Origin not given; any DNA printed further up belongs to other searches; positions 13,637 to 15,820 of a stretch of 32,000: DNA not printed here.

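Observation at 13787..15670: Complete bacterial-style long RelA/SpoT homologue in an archaeal context, with a dead-looking hydrolase site and a RelA-type EXDD motif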

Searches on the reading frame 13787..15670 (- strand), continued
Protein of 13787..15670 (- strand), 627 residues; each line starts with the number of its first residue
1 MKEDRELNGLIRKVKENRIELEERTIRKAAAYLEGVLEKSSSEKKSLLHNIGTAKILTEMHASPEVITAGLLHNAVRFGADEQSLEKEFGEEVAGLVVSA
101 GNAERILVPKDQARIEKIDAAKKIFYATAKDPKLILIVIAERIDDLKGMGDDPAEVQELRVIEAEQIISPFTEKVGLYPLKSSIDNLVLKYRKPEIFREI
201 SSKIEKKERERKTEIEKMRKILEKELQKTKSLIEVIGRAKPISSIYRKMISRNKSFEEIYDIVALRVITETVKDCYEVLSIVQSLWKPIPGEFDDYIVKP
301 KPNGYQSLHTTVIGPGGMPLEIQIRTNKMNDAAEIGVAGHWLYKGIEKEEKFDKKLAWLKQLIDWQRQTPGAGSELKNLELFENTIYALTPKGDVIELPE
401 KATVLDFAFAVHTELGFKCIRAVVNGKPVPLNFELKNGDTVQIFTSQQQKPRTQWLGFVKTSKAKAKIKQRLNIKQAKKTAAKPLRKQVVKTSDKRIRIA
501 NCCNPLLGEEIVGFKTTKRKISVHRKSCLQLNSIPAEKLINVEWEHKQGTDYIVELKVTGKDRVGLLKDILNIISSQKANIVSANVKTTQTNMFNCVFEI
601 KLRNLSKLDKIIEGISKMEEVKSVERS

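Call 46: find_homologous_proteins(query=A1, max_evalue=1e-30)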
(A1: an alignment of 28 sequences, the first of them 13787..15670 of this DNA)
Query A1 (28 sequences) (627 aa, profile of the alignment): 7939 proteins with E <= 1e-30 among 8000 candidates; the best 120 are listed.
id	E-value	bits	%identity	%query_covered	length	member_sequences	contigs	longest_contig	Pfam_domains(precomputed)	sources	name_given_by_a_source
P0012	5.7e-266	902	43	96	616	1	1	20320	PF04607.24,PF13328.13,PF02824.28,PF13291.13,PF28438.1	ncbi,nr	ncbi:MAG: TGS domain-containing protein [archaeon]|nr:TGS domain-containing protein [archaeon]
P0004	5.3e-265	899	44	100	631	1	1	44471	PF04607.24,PF13328.13,PF02824.28,PF22629.3,PF13291.13,PF01842.32,PF28438.1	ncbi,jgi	-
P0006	3.9e-264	896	43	99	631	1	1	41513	PF04607.24,PF13328.13,PF02824.28,PF13291.13,PF01842.32,PF28438.1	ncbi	ncbi:MAG: HD domain-containing protein [Candidatus Diapherotrites archaeon]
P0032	6.6e-264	895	39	92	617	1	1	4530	PF04607.24,PF13328.13,PF02824.28,PF13291.13,PF28438.1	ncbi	-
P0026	4.8e-263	893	38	98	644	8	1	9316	PF04607.24,PF13328.13,PF02824.28,PF01966.29,PF13291.13,PF01842.32,PF28438.1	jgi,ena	-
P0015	8.1e-263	892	44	90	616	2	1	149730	PF04607.24,PF13328.13,PF02824.28,PF13291.13,PF28438.1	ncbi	ncbi:MAG: TGS domain-containing protein [Candidatus Diapherotrites archaeon]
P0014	2.8e-261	887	43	97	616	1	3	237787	PF04607.24,PF13328.13,PF02824.28,PF13291.13,PF28438.1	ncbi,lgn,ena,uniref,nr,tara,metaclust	ncbi:MAG: hypothetical protein CL944_02330 [Candidatus Diapherotrites archaeon]|uniref:Bifunctional 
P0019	2.5e-260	884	40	93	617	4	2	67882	PF04607.24,PF13328.13,PF02824.28,PF13291.13,PF28438.1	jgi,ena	-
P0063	2.8e-260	883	38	94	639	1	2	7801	PF04607.24,PF13328.13,PF02824.28,PF01966.29,PF13291.13,PF01842.32,PF28438.1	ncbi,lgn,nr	ncbi:MAG: bifunctional (p)ppGpp synthetase/guanosine-3',5'-bis(diphosphate) 3'-pyrophosphohydrolase 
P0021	8.0e-260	882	39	96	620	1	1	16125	PF04607.24,PF13328.13,PF02824.28,PF13291.13,PF28438.1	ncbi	-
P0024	8.6e-260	882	38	98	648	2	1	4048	PF04607.24,PF13328.13,PF02824.28,PF01966.29,PF13291.13,PF01842.32,PF28438.1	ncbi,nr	ncbi:bifunctional (p)ppGpp synthetase/guanosine-3',5'-bis(diphosphate) 3'-pyrophosphohydrolase [Cand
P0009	1.3e-259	881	43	100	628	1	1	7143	PF04607.24,PF13328.13,PF02824.28,PF13291.13,PF28438.1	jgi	jgi:GTP pyrophosphokinase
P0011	1.4e-258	878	42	100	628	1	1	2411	PF04607.24,PF13328.13,PF02824.28,PF13291.13,PF01842.32,PF28438.1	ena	-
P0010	2.2e-258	877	45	94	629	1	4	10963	PF04607.24,PF13328.13,PF02824.28,PF13291.13,PF28438.1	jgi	-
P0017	5.9e-258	876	40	96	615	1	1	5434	PF04607.24,PF13328.13,PF02824.28,PF13291.13,PF28438.1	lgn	-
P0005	6.3e-258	876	43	100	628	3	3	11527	PF04607.24,PF13328.13,PF02824.28,PF13291.13,PF28438.1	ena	-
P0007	6.4e-258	876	44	100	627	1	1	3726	PF04607.24,PF13328.13,PF02824.28,PF13291.13,PF28438.1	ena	-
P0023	7.2e-258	875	39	99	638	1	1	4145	PF04607.24,PF13328.13,PF02824.28,PF01966.29,PF13291.13,PF01842.32,PF28438.1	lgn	-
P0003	4.6e-257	873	46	100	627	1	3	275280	PF04607.24,PF13328.13,PF02824.28,PF13291.13,PF28438.1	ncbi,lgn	-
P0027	1.9e-256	871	39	94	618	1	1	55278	PF04607.24,PF13328.13,PF02824.28,PF13291.13,PF28438.1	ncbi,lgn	-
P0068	1.6e-255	868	39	96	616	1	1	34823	PF04607.24,PF13328.13,PF02824.28,PF13291.13,PF28438.1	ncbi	-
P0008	1.8e-255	867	-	-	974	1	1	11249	PF04607.24,PF13328.13,PF19296.6,PF02824.28,PF01966.29,PF13291.13,PF01842.32,PF28438.1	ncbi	-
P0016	5.2e-254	863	43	92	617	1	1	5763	PF04607.24,PF13328.13,PF02824.28,PF13291.13,PF01842.32,PF28438.1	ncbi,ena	-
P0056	2.8e-252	857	37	99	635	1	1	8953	PF04607.24,PF13328.13,PF02824.28,PF01966.29,PF13291.13,PF28438.1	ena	-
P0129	1.1e-251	855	36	98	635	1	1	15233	PF04607.24,PF13328.13,PF02824.28,PF01966.29,PF13291.13,PF28438.1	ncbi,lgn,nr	ncbi:MAG: bifunctional (p)ppGpp synthetase/guanosine-3',5'-bis(diphosphate) 3'-pyrophosphohydrolase 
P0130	6.2e-251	853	37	98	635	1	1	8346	PF04607.24,PF13328.13,PF02824.28,PF01966.29,PF13291.13,PF28438.1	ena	-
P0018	2.3e-248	844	42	93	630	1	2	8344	PF04607.24,PF13328.13,PF02824.28,PF13291.13,PF28438.1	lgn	-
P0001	6.0e-248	843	100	100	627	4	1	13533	PF04607.24,PF13328.13,PF02824.28,PF13291.13,PF01842.32,PF28438.1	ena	-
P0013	8.1e-242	822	43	96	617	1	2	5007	PF04607.24,PF13328.13,PF02824.28,PF13291.13,PF28438.1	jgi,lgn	-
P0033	9.0e-233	793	40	91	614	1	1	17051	PF04607.24,PF13328.13,PF02824.28,PF13291.13,PF28438.1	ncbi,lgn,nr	ncbi:MAG: HD domain-containing protein [Candidatus Diapherotrites archaeon]|nr:HD domain-containing 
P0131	2.2e-231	788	38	94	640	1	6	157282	PF04607.24,PF13328.13,PF02824.28,PF01966.29,PF13291.13,PF28438.1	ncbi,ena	-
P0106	4.5e-228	777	41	74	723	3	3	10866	PF04607.24,PF13328.13,PF19296.6,PF02824.28,PF01966.29,PF13291.13,PF01842.32,PF28438.1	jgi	-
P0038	1.5e-226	772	43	72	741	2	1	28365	PF04607.24,PF13328.13,PF19296.6,PF02824.28,PF01966.29,PF13291.13,PF28438.1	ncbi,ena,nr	ncbi:MAG TPA: bifunctional (p)ppGpp synthetase/guanosine-3',5'-bis(diphosphate) 3'-pyrophosphohydrol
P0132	3.3e-226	771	37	99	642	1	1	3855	PF04607.24,PF13328.13,PF02824.28,PF01966.29,PF13291.13,PF28438.1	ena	-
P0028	4.2e-226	770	41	87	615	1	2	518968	PF04607.24,PF13328.13,PF02824.28,PF13291.13,PF28438.1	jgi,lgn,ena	-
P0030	3.2e-225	768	41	74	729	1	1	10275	PF04607.24,PF13328.13,PF19296.6,PF02824.28,PF01966.29,PF13291.13,PF28438.1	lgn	-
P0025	4.1e-225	767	43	69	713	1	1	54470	PF04607.24,PF13328.13,PF19296.6,PF02824.28,PF01966.29,PF13291.13,PF28438.1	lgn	-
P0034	6.5e-225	767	40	76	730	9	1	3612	PF04607.24,PF13328.13,PF19296.6,PF02824.28,PF01966.29,PF13291.13,PF28438.1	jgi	jgi:GTP pyrophosphokinase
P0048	9.7e-225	766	41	78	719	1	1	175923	PF04607.24,PF13328.13,PF19296.6,PF02824.28,PF01966.29,PF22629.3,PF13291.13,PF01842.32,PF28438.1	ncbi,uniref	ncbi:RelA/SpoT family protein [Caloranaerobacter sp. DY30410]|uniref:RelA/SpoT family protein n=1 Ta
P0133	1.4e-224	765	40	74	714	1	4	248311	PF04607.24,PF13328.13,PF19296.6,PF02824.28,PF01966.29,PF13291.13,PF28438.1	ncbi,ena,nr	ncbi:MAG: bifunctional (p)ppGpp synthetase/guanosine-3',5'-bis(diphosphate) 3'-pyrophosphohydrolase 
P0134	1.6e-224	765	40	74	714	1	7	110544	PF04607.24,PF13328.13,PF19296.6,PF02824.28,PF01966.29,PF13291.13,PF28438.1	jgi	-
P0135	1.6e-224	765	40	74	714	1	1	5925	PF04607.24,PF13328.13,PF19296.6,PF02824.28,PF01966.29,PF13291.13,PF28438.1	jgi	-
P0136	1.7e-224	765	40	78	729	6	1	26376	PF04607.24,PF13328.13,PF19296.6,PF02824.28,PF01966.29,PF13291.13,PF28438.1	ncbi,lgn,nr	ncbi:MAG: diphosphokinase / guanosine-3,5-bis(diphosphate) 3-diphosphatase [Eubacteriales bacterium]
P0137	1.7e-224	765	37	92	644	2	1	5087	PF04607.24,PF13328.13,PF02824.28,PF01966.29,PF13291.13,PF28438.1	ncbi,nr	ncbi:bifunctional (p)ppGpp synthetase/guanosine-3',5'-bis(diphosphate) 3'-pyrophosphohydrolase [Cand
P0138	2.5e-224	765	39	78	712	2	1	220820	PF04607.24,PF13328.13,PF19296.6,PF02824.28,PF01966.29,PF13291.13,PF28438.1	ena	-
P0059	2.7e-224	765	41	72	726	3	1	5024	PF04607.24,PF13328.13,PF19296.6,PF02824.28,PF01966.29,PF13291.13,PF01842.32,PF28438.1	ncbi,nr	ncbi:MAG TPA: bifunctional (p)ppGpp synthetase/guanosine-3',5'-bis(diphosphate) 3'-pyrophosphohydrol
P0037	3.6e-224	764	44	69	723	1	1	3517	PF04607.24,PF13328.13,PF19296.6,PF02824.28,PF01966.29,PF13291.13,PF28438.1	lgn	-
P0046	5.0e-224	764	42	69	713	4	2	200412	PF04607.24,PF13328.13,PF19296.6,PF02824.28,PF01966.29,PF13291.13,PF28438.1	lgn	-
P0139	5.8e-224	763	38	77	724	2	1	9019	PF04607.24,PF13328.13,PF19296.6,PF02824.28,PF01966.29,PF13291.13,PF28438.1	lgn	-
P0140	1.0e-223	763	40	74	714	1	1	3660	PF04607.24,PF13328.13,PF19296.6,PF02824.28,PF01966.29,PF13291.13,PF28438.1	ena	-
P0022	1.1e-223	763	41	74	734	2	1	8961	PF04607.24,PF13328.13,PF19296.6,PF02824.28,PF01966.29,PF13291.13,PF28438.1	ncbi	-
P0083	1.4e-223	762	41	74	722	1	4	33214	PF04607.24,PF13328.13,PF19296.6,PF02824.28,PF01966.29,PF13291.13,PF01842.32,PF28438.1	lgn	-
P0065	1.5e-223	762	39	72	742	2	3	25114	PF04607.24,PF13328.13,PF19296.6,PF02824.28,PF01966.29,PF13291.13,PF01842.32,PF28438.1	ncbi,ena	-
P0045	1.7e-223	762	43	68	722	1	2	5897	PF04607.24,PF13328.13,PF19296.6,PF02824.28,PF01966.29,PF13291.13,PF28438.1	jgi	jgi:GTP pyrophosphokinase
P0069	1.8e-223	762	41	75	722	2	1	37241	PF04607.24,PF13328.13,PF19296.6,PF02824.28,PF01966.29,PF13291.13,PF28438.1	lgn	-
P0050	3.3e-223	761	43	68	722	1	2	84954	PF04607.24,PF13328.13,PF19296.6,PF02824.28,PF01966.29,PF13291.13,PF28438.1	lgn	-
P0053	3.6e-223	761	43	68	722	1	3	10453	PF04607.24,PF13328.13,PF19296.6,PF02824.28,PF01966.29,PF13291.13,PF28438.1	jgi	jgi:GTP pyrophosphokinase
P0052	3.7e-223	761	43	68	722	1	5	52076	PF04607.24,PF13328.13,PF19296.6,PF02824.28,PF01966.29,PF13291.13,PF28438.1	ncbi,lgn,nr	ncbi:MAG: diphosphokinase / guanosine-3,5-bis(diphosphate) 3-diphosphatase [Thermosediminibacterales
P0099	3.9e-223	761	42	70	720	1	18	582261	PF04607.24,PF13328.13,PF19296.6,PF02824.28,PF01966.29,PF22629.3,PF13291.13,PF01842.32,PF28438.1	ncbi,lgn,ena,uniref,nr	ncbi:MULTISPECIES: bifunctional (p)ppGpp synthetase/guanosine-3',5'-bis(diphosphate) 3'-pyrophosphoh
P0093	4.0e-223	761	41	71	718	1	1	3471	PF04607.24,PF13328.13,PF19296.6,PF02824.28,PF01966.29,PF13291.13,PF28438.1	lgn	-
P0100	4.0e-223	761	42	70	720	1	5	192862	PF04607.24,PF13328.13,PF19296.6,PF02824.28,PF01966.29,PF22629.3,PF13291.13,PF01842.32,PF28438.1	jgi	-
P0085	4.0e-223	761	42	70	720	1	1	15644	PF04607.24,PF13328.13,PF19296.6,PF02824.28,PF01966.29,PF22629.3,PF13291.13,PF01842.32,PF28438.1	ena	-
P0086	4.1e-223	761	42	70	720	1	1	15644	PF04607.24,PF13328.13,PF19296.6,PF02824.28,PF01966.29,PF22629.3,PF13291.13,PF01842.32,PF28438.1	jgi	-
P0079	4.4e-223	760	40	77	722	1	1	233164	PF04607.24,PF13328.13,PF19296.6,PF02824.28,PF01966.29,PF13291.13,PF01842.32,PF28438.1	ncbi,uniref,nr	ncbi:RelA/SpoT family protein [Thermotalea metallivorans]|uniref:GTP diphosphokinase n=1 Tax=Thermot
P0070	4.6e-223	760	43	68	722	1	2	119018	PF04607.24,PF13328.13,PF19296.6,PF02824.28,PF01966.29,PF13291.13,PF28438.1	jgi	jgi:GTP pyrophosphokinase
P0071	4.7e-223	760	43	68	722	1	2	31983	PF04607.24,PF13328.13,PF19296.6,PF02824.28,PF01966.29,PF13291.13,PF28438.1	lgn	-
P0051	4.9e-223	760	43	68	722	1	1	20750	PF04607.24,PF13328.13,PF19296.6,PF02824.28,PF01966.29,PF13291.13,PF28438.1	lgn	-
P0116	4.9e-223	760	41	74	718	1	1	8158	PF04607.24,PF13328.13,PF19296.6,PF02824.28,PF01966.29,PF13291.13,PF28438.1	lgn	-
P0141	5.0e-223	760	41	74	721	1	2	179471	PF04607.24,PF13328.13,PF19296.6,PF02824.28,PF01966.29,PF13291.13,PF28438.1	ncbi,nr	ncbi:MAG: bifunctional (p)ppGpp synthetase/guanosine-3',5'-bis(diphosphate) 3'-pyrophosphohydrolase 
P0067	5.1e-223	760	43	68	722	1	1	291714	PF04607.24,PF13328.13,PF19296.6,PF02824.28,PF01966.29,PF13291.13,PF28438.1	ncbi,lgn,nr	ncbi:MAG: bifunctional (p)ppGpp synthetase/guanosine-3',5'-bis(diphosphate) 3'-pyrophosphohydrolase 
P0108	5.8e-223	760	41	74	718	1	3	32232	PF04607.24,PF13328.13,PF19296.6,PF02824.28,PF01966.29,PF13291.13,PF28438.1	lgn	-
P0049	6.2e-223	760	43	68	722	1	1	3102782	PF04607.24,PF13328.13,PF19296.6,PF02824.28,PF01966.29,PF13291.13,PF28438.1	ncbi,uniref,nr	ncbi:GTP pyrophosphokinase [Koleobacter methoxysyntrophicus]|uniref:GTP diphosphokinase n=1 Tax=Kole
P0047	9.7e-223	759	43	68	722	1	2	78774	PF04607.24,PF13328.13,PF19296.6,PF02824.28,PF01966.29,PF13291.13,PF28438.1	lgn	-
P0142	1.0e-222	759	38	99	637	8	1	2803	PF04607.24,PF13328.13,PF02824.28,PF01966.29,PF13291.13,PF28438.1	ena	-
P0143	1.3e-222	759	42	70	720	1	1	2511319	PF04607.24,PF13328.13,PF19296.6,PF02824.28,PF01966.29,PF22629.3,PF13291.13,PF01842.32,PF28438.1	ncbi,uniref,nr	ncbi:(p)ppGpp synthetase [Tepidanaerobacter syntrophicus]|uniref:RelA/SpoT family protein n=1 Tax=Te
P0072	1.6e-222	759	42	70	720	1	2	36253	PF04607.24,PF13328.13,PF19296.6,PF02824.28,PF01966.29,PF22629.3,PF13291.13,PF01842.32,PF28438.1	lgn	-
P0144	1.7e-222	759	39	72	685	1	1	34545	PF04607.24,PF13328.13,PF19296.6,PF02824.28,PF01966.29,PF13291.13,PF28438.1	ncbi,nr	ncbi:MAG: bifunctional (p)ppGpp synthetase/guanosine-3',5'-bis(diphosphate) 3'-pyrophosphohydrolase 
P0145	1.8e-222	758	42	70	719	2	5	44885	PF04607.24,PF13328.13,PF19296.6,PF02824.28,PF01966.29,PF13291.13,PF01842.32,PF28438.1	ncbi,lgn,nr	ncbi:MAG: diphosphokinase / guanosine-3,5-bis(diphosphate) 3-diphosphatase [Bacillota bacterium]|nr:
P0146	1.9e-222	758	40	74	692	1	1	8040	PF04607.24,PF13328.13,PF19296.6,PF02824.28,PF01966.29,PF13291.13,PF28438.1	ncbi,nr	ncbi:bifunctional (p)ppGpp synthetase/guanosine-3',5'-bis(diphosphate) 3'-pyrophosphohydrolase [bact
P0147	2.1e-222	758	42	70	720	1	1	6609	PF04607.24,PF13328.13,PF19296.6,PF02824.28,PF01966.29,PF22629.3,PF13291.13,PF01842.32,PF28438.1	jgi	-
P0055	2.3e-222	758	43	68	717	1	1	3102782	PF04607.24,PF13328.13,PF19296.6,PF02824.28,PF01966.29,PF13291.13,PF28438.1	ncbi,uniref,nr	ncbi:RelA/SpoT family protein [Koleobacter methoxysyntrophicus]|uniref:RelA/SpoT family protein n=1 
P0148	2.4e-222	758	42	70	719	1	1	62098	PF04607.24,PF13328.13,PF19296.6,PF02824.28,PF01966.29,PF13291.13,PF01842.32,PF28438.1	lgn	-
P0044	3.3e-222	758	41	72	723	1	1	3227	PF04607.24,PF13328.13,PF19296.6,PF02824.28,PF01966.29,PF13291.13,PF01842.32,PF28438.1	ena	-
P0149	3.8e-222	757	41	78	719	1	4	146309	PF04607.24,PF13328.13,PF19296.6,PF02824.28,PF01966.29,PF13291.13,PF01842.32,PF28438.1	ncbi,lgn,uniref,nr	ncbi:RelA/SpoT family protein [Caloranaerobacter azorensis]|uniref:RelA/SpoT family protein n=1 Tax=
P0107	4.1e-222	757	41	78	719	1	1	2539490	PF04607.24,PF13328.13,PF19296.6,PF02824.28,PF01966.29,PF13291.13,PF01842.32,PF28438.1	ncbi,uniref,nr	ncbi:RelA/SpoT family protein [Caloranaerobacter azorensis]|uniref:RelA/SpoT family protein n=1 Tax=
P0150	5.1e-222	757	41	78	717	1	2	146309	PF04607.24,PF13328.13,PF19296.6,PF02824.28,PF01966.29,PF13291.13,PF01842.32,PF28438.1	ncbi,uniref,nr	ncbi:(p)ppGpp synthetase [Caloranaerobacter azorensis H53214]|uniref:GTP diphosphokinase n=2 Tax=Cal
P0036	6.1e-222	757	42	72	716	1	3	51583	PF04607.24,PF13328.13,PF19296.6,PF02824.28,PF01966.29,PF13291.13,PF28438.1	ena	-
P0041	6.4e-222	757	42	72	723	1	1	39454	PF04607.24,PF13328.13,PF19296.6,PF02824.28,PF01966.29,PF13291.13,PF01842.32,PF28438.1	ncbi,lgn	-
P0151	7.6e-222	756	33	99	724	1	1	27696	PF04607.24,PF13328.13,PF19296.6,PF02824.28,PF01966.29,PF13291.13,PF28438.1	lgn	-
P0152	8.3e-222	756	41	69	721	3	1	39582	PF04607.24,PF13328.13,PF19296.6,PF02824.28,PF01966.29,PF13291.13,PF28438.1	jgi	-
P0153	1.0e-221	756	40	78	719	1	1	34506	PF04607.24,PF13328.13,PF19296.6,PF02824.28,PF01966.29,PF13291.13,PF01842.32,PF28438.1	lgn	-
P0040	1.2e-221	756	43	68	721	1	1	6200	PF04607.24,PF13328.13,PF19296.6,PF02824.28,PF01966.29,PF13291.13,PF28438.1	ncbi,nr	ncbi:MAG TPA: bifunctional (p)ppGpp synthetase/guanosine-3',5'-bis(diphosphate) 3'-pyrophosphohydrol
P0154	1.3e-221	756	34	98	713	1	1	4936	PF04607.24,PF13328.13,PF19296.6,PF02824.28,PF01966.29,PF13291.13,PF28438.1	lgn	-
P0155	1.4e-221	756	41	76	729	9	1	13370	PF04607.24,PF13328.13,PF19296.6,PF02824.28,PF01966.29,PF22629.3,PF13291.13,PF01842.32,PF28438.1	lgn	-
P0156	1.5e-221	755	41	70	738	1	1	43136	PF04607.24,PF13328.13,PF19296.6,PF02824.28,PF01966.29,PF13291.13,PF01842.32,PF28438.1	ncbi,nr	ncbi:MAG: diphosphokinase / guanosine-3,5-bis(diphosphate) 3-diphosphatase [Thermosediminibacterales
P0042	1.7e-221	755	41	74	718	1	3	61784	PF04607.24,PF13328.13,PF19296.6,PF02824.28,PF01966.29,PF13291.13,PF28438.1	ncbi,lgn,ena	-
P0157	1.9e-221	755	38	78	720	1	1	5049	PF04607.24,PF13328.13,PF19296.6,PF02824.28,PF01966.29,PF13291.13,PF01842.32,PF28438.1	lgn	-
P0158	1.9e-221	755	42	67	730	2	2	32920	PF04607.24,PF13328.13,PF19296.6,PF02824.28,PF01966.29,PF13291.13,PF28438.1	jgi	-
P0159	2.0e-221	755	40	78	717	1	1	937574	PF04607.24,PF13328.13,PF19296.6,PF02824.28,PF01966.29,PF13291.13,PF01842.32,PF28438.1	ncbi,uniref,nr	ncbi:RelA/SpoT family protein [Caloranaerobacter ferrireducens]|uniref:RelA/SpoT family protein n=1 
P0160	2.0e-221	755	38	78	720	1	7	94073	PF04607.24,PF13328.13,PF19296.6,PF02824.28,PF01966.29,PF13291.13,PF01842.32,PF28438.1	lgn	-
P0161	2.0e-221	755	38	78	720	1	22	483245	PF04607.24,PF13328.13,PF19296.6,PF02824.28,PF01966.29,PF13291.13,PF01842.32,PF28438.1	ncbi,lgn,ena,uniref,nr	ncbi:RelA/SpoT family protein [Sporanaerobacter acetigenes]|uniref:GTP diphosphokinase n=1 Tax=Spora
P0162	2.1e-221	755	40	72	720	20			PF04607.24,PF13328.13,PF19296.6,PF02824.28,PF01966.29,PF22629.3,PF13291.13,PF01842.32,PF28438.1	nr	nr:bifunctional (p)ppGpp synthetase/guanosine-3',5'-bis(diphosphate) 3'-pyrophosphohydrolase [Caldan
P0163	2.1e-221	755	40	70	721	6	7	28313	PF04607.24,PF13328.13,PF19296.6,PF02824.28,PF01966.29,PF13291.13,PF28438.1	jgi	-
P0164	2.1e-221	755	41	69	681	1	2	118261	PF04607.24,PF13328.13,PF19296.6,PF02824.28,PF01966.29,PF13291.13,PF28438.1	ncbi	ncbi:MAG: RelA/SpoT family protein [bacterium]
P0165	2.2e-221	755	41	76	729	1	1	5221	PF04607.24,PF13328.13,PF19296.6,PF02824.28,PF01966.29,PF22629.3,PF13291.13,PF01842.32,PF28438.1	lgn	-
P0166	2.7e-221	755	41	76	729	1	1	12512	PF04607.24,PF13328.13,PF19296.6,PF02824.28,PF01966.29,PF22629.3,PF13291.13,PF01842.32,PF28438.1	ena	-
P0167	3.5e-221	754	41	68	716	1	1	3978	PF04607.24,PF13328.13,PF19296.6,PF02824.28,PF01966.29,PF13291.13,PF28438.1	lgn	-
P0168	3.5e-221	754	42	70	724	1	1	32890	PF04607.24,PF13328.13,PF19296.6,PF02824.28,PF01966.29,PF22629.3,PF13291.13,PF01842.32,PF28438.1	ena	-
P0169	3.5e-221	754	38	78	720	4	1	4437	PF04607.24,PF13328.13,PF19296.6,PF02824.28,PF01966.29,PF22629.3,PF13291.13,PF01842.32,PF28438.1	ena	-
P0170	3.6e-221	754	42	68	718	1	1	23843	PF04607.24,PF13328.13,PF19296.6,PF02824.28,PF01966.29,PF13291.13,PF28438.1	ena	-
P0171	3.9e-221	754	40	73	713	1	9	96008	PF04607.24,PF13328.13,PF19296.6,PF02824.28,PF01966.29,PF13291.13,PF28438.1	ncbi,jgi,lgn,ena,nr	ncbi:MAG TPA: bifunctional (p)ppGpp synthetase/guanosine-3',5'-bis(diphosphate) 3'-pyrophosphohydrol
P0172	4.1e-221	754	39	74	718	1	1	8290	PF04607.24,PF13328.13,PF19296.6,PF02824.28,PF01966.29,PF13291.13,PF28438.1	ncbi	-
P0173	4.1e-221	754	41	72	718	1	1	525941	PF04607.24,PF13328.13,PF19296.6,PF02824.28,PF01966.29,PF22629.3,PF13291.13,PF01842.32,PF28438.1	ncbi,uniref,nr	ncbi:RelA/SpoT family protein [Thermohalobacter berrensis]|uniref:GTP diphosphokinase n=1 Tax=Thermo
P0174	4.4e-221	754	41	76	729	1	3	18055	PF04607.24,PF13328.13,PF19296.6,PF02824.28,PF01966.29,PF22629.3,PF13291.13,PF01842.32,PF28438.1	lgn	-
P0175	4.6e-221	754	39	78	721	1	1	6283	PF04607.24,PF13328.13,PF19296.6,PF02824.28,PF01966.29,PF22629.3,PF13291.13,PF01842.32,PF28438.1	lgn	-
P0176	4.9e-221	754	40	73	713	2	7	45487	PF04607.24,PF13328.13,PF19296.6,PF02824.28,PF01966.29,PF13291.13,PF28438.1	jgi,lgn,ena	jgi:guanosine-3',5'-bis(diphosphate) 3'-pyrophosphohydrolase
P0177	5.2e-221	754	42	70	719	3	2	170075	PF04607.24,PF13328.13,PF19296.6,PF02824.28,PF01966.29,PF13291.13,PF01842.32,PF28438.1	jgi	jgi:GTP pyrophosphokinase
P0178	5.2e-221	754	41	70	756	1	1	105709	PF04607.24,PF13328.13,PF19296.6,PF02824.28,PF01966.29,PF13291.13,PF28438.1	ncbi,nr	ncbi:MAG: bifunctional (p)ppGpp synthetase/guanosine-3',5'-bis(diphosphate) 3'-pyrophosphohydrolase 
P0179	5.9e-221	753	40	76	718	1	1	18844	PF04607.24,PF13328.13,PF19296.6,PF02824.28,PF01966.29,PF13291.13,PF28438.1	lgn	-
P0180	5.9e-221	753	38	78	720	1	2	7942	PF04607.24,PF13328.13,PF19296.6,PF02824.28,PF01966.29,PF13291.13,PF01842.32,PF28438.1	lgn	-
